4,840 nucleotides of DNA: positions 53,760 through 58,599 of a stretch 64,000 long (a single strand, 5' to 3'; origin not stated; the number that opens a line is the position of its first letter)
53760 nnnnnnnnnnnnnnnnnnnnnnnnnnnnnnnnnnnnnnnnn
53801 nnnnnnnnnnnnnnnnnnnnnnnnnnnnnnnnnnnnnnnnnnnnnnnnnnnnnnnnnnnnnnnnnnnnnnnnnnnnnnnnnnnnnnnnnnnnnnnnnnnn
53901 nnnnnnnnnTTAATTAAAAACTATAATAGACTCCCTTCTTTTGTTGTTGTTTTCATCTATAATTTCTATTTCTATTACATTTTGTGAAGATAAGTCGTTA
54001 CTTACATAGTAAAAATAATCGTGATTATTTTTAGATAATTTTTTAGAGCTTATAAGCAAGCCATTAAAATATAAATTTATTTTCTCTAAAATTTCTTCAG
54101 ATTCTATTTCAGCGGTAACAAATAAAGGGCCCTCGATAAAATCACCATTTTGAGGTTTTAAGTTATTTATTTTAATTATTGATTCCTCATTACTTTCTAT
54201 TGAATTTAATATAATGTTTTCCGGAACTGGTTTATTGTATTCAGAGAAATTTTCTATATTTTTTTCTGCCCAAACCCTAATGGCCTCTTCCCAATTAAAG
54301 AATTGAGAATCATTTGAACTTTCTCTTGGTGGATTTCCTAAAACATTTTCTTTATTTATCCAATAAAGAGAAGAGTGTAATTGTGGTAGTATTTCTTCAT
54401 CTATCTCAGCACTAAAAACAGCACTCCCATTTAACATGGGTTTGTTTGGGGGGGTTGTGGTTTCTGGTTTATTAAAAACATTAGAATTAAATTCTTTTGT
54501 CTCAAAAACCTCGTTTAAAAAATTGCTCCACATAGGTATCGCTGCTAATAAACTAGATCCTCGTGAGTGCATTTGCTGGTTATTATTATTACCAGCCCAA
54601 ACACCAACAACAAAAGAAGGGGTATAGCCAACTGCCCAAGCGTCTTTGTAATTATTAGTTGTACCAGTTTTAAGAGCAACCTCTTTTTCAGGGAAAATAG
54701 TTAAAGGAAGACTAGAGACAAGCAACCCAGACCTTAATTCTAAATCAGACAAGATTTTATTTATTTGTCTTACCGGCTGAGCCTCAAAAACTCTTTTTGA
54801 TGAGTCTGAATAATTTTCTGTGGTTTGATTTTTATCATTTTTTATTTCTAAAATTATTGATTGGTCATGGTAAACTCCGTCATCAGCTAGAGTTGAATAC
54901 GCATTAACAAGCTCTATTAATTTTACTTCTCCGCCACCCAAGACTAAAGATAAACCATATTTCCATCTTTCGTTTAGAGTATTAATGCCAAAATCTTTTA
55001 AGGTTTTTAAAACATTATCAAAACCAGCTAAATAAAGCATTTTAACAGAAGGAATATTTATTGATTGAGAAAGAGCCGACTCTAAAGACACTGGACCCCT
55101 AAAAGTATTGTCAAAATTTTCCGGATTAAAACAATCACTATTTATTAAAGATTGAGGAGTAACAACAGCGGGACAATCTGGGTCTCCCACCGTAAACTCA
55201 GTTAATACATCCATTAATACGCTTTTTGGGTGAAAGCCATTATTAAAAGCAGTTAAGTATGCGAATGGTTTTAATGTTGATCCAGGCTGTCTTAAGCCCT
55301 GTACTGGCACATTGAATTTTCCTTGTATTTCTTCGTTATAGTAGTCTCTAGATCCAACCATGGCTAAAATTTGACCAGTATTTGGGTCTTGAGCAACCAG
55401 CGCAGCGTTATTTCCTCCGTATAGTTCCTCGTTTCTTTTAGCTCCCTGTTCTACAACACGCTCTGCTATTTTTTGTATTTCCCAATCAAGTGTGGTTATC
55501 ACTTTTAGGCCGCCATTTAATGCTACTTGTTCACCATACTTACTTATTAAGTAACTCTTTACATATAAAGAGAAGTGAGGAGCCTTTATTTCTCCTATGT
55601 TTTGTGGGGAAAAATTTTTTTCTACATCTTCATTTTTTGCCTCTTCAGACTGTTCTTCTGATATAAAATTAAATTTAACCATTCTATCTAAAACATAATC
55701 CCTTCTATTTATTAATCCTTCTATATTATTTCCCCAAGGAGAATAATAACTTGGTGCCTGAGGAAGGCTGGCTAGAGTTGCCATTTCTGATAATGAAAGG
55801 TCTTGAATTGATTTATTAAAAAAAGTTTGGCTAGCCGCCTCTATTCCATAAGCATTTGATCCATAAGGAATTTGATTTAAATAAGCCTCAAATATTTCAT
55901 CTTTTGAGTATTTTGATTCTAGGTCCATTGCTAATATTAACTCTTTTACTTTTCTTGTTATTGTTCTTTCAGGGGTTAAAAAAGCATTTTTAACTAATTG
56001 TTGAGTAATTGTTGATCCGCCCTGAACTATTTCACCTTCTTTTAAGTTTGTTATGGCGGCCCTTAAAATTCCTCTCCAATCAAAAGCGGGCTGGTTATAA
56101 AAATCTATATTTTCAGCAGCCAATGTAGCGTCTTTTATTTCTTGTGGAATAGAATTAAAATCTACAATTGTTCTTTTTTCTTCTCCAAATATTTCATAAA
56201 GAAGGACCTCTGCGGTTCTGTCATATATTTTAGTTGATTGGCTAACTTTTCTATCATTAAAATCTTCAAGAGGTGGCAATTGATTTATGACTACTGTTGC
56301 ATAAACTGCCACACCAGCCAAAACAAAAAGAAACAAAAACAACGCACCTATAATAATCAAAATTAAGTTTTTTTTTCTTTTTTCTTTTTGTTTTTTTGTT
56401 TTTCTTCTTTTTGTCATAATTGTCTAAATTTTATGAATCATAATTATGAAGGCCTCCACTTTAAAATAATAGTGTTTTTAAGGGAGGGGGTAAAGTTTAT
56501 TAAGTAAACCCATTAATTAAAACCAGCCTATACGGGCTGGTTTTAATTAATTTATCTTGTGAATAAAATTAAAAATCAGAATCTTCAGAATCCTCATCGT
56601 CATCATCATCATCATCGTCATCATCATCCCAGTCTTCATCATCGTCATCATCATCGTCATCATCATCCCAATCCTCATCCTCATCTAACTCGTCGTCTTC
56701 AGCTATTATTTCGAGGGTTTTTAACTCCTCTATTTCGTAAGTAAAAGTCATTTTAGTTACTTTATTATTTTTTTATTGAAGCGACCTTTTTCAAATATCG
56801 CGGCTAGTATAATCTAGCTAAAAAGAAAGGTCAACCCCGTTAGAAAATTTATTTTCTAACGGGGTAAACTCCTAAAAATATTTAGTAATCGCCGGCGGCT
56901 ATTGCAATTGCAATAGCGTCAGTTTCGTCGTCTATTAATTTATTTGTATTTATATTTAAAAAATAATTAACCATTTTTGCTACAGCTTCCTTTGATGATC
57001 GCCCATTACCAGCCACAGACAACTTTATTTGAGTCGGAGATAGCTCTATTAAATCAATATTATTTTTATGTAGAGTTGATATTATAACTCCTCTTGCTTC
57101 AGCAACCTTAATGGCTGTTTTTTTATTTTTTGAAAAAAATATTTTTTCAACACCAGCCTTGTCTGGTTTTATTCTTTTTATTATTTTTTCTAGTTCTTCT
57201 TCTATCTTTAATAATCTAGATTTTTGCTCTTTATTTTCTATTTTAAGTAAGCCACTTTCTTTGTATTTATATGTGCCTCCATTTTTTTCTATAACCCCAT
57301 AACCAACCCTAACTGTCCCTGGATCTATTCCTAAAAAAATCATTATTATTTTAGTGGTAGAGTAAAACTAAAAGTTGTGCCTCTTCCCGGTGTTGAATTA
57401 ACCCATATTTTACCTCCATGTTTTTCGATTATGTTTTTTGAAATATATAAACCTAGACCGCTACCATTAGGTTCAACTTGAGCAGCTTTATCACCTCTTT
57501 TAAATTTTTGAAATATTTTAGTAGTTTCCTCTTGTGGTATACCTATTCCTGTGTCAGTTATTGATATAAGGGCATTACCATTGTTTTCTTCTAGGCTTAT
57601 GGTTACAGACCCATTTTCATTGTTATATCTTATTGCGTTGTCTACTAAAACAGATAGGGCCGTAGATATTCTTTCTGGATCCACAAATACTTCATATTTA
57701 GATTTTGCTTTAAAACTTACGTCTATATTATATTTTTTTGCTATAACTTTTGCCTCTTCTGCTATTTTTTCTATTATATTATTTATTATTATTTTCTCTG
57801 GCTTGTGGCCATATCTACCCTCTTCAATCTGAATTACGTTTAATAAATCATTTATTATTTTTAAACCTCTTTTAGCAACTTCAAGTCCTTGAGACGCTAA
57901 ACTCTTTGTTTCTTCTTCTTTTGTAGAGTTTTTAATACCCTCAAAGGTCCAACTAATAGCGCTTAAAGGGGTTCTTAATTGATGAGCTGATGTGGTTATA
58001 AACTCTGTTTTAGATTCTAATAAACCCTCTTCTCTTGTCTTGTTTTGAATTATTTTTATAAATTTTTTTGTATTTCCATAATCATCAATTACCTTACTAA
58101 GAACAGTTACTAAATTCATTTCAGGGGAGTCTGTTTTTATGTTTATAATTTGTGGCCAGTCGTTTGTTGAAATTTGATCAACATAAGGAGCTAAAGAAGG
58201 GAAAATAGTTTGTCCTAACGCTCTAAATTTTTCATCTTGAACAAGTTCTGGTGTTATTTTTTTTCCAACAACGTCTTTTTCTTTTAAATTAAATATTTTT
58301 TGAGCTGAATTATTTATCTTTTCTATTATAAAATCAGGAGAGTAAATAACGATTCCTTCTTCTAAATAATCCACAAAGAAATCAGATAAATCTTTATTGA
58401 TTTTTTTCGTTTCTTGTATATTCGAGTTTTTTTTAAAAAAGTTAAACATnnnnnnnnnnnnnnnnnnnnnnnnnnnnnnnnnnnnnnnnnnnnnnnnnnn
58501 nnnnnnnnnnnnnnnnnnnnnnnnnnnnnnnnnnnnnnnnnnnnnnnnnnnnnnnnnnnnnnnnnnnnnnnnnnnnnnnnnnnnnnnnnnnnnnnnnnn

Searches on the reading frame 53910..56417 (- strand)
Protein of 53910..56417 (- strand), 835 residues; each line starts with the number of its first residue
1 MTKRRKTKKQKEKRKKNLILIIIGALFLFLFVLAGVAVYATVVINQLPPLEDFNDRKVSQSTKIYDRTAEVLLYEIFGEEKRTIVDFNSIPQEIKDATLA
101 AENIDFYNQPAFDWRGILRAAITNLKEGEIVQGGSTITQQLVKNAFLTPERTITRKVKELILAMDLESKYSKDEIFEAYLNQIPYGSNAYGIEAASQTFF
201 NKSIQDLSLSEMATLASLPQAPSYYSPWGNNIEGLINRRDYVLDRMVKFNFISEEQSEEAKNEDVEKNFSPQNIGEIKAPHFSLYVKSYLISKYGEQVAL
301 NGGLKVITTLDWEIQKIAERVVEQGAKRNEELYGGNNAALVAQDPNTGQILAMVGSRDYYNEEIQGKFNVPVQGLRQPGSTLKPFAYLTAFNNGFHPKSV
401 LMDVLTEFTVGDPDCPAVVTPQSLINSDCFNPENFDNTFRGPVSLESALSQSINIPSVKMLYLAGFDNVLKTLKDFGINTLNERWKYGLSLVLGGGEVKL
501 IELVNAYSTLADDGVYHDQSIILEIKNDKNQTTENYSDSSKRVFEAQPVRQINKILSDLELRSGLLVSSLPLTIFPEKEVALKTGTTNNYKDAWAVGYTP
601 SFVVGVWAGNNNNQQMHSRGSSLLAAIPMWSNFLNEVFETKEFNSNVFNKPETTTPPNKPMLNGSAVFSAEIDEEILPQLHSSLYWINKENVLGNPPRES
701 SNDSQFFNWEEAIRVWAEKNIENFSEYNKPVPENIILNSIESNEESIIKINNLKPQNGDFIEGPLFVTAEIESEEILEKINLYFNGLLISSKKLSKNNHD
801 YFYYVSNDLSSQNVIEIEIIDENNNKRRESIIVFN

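Call 29: search_protein_families(library=pfam, proteins=[window:53910-56417:-], max_evalue=0.00001)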
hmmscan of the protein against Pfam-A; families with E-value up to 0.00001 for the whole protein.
window:53910-56417:- (835 aa): 2 families
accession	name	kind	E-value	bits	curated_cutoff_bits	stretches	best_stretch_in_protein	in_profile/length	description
PF00912.28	Transgly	-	1.8e-63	213.6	27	1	75-246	7-177/178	Transglycosylase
PF00905.27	Transpeptidase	-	3.3e-24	86.1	22.1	1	339-612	2-282/299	Penicillin binding protein transpeptidase domain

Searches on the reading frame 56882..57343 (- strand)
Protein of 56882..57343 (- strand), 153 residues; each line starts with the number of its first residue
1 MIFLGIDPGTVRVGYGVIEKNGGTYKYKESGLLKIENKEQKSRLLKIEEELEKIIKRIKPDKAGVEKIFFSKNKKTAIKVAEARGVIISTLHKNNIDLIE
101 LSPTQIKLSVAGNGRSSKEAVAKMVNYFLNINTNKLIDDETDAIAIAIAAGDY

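Call 32: search_protein_families(library=pfam, proteins=[window:56882-57343:-], max_evalue=0.0001)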
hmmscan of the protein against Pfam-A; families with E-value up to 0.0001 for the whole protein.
window:56882-57343:- (153 aa): 1 family
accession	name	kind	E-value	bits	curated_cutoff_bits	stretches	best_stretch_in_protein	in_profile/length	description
PF02075.23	RuvC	-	5.7e-39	133.8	22.2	1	4-149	2-147/148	Crossover junction endodeoxyribonuclease RuvC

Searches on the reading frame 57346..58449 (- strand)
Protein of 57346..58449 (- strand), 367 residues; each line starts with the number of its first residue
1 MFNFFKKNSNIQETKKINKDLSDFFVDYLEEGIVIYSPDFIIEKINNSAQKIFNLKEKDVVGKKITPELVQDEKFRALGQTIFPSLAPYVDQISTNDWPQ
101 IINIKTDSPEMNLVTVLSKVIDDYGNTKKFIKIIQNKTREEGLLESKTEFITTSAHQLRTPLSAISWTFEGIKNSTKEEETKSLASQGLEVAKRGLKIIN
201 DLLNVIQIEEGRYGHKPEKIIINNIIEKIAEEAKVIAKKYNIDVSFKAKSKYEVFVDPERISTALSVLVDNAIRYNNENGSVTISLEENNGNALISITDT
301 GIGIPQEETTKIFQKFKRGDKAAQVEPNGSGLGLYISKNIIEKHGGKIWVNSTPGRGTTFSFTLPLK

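Call 32: search_protein_families(library=pfam, proteins=[window:57346-58449:-], max_evalue=0.0001)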
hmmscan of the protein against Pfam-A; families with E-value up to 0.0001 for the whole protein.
window:57346-58449:- (367 aa): 3 families
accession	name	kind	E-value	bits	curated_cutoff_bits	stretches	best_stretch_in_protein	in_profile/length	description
PF02518.31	HATPase_c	-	5.6e-32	110.9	26.4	1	257-366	2-109/111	Histidine kinase-, DNA gyrase B-, and HSP90-like ATPase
PF00512.31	HisKA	-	3.4e-10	40.2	26.9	1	146-211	1-66/66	His Kinase A (phospho-acceptor) domain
PF13426.13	PAS_9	-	6e-05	23.7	27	0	31-138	2-102/103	PAS domain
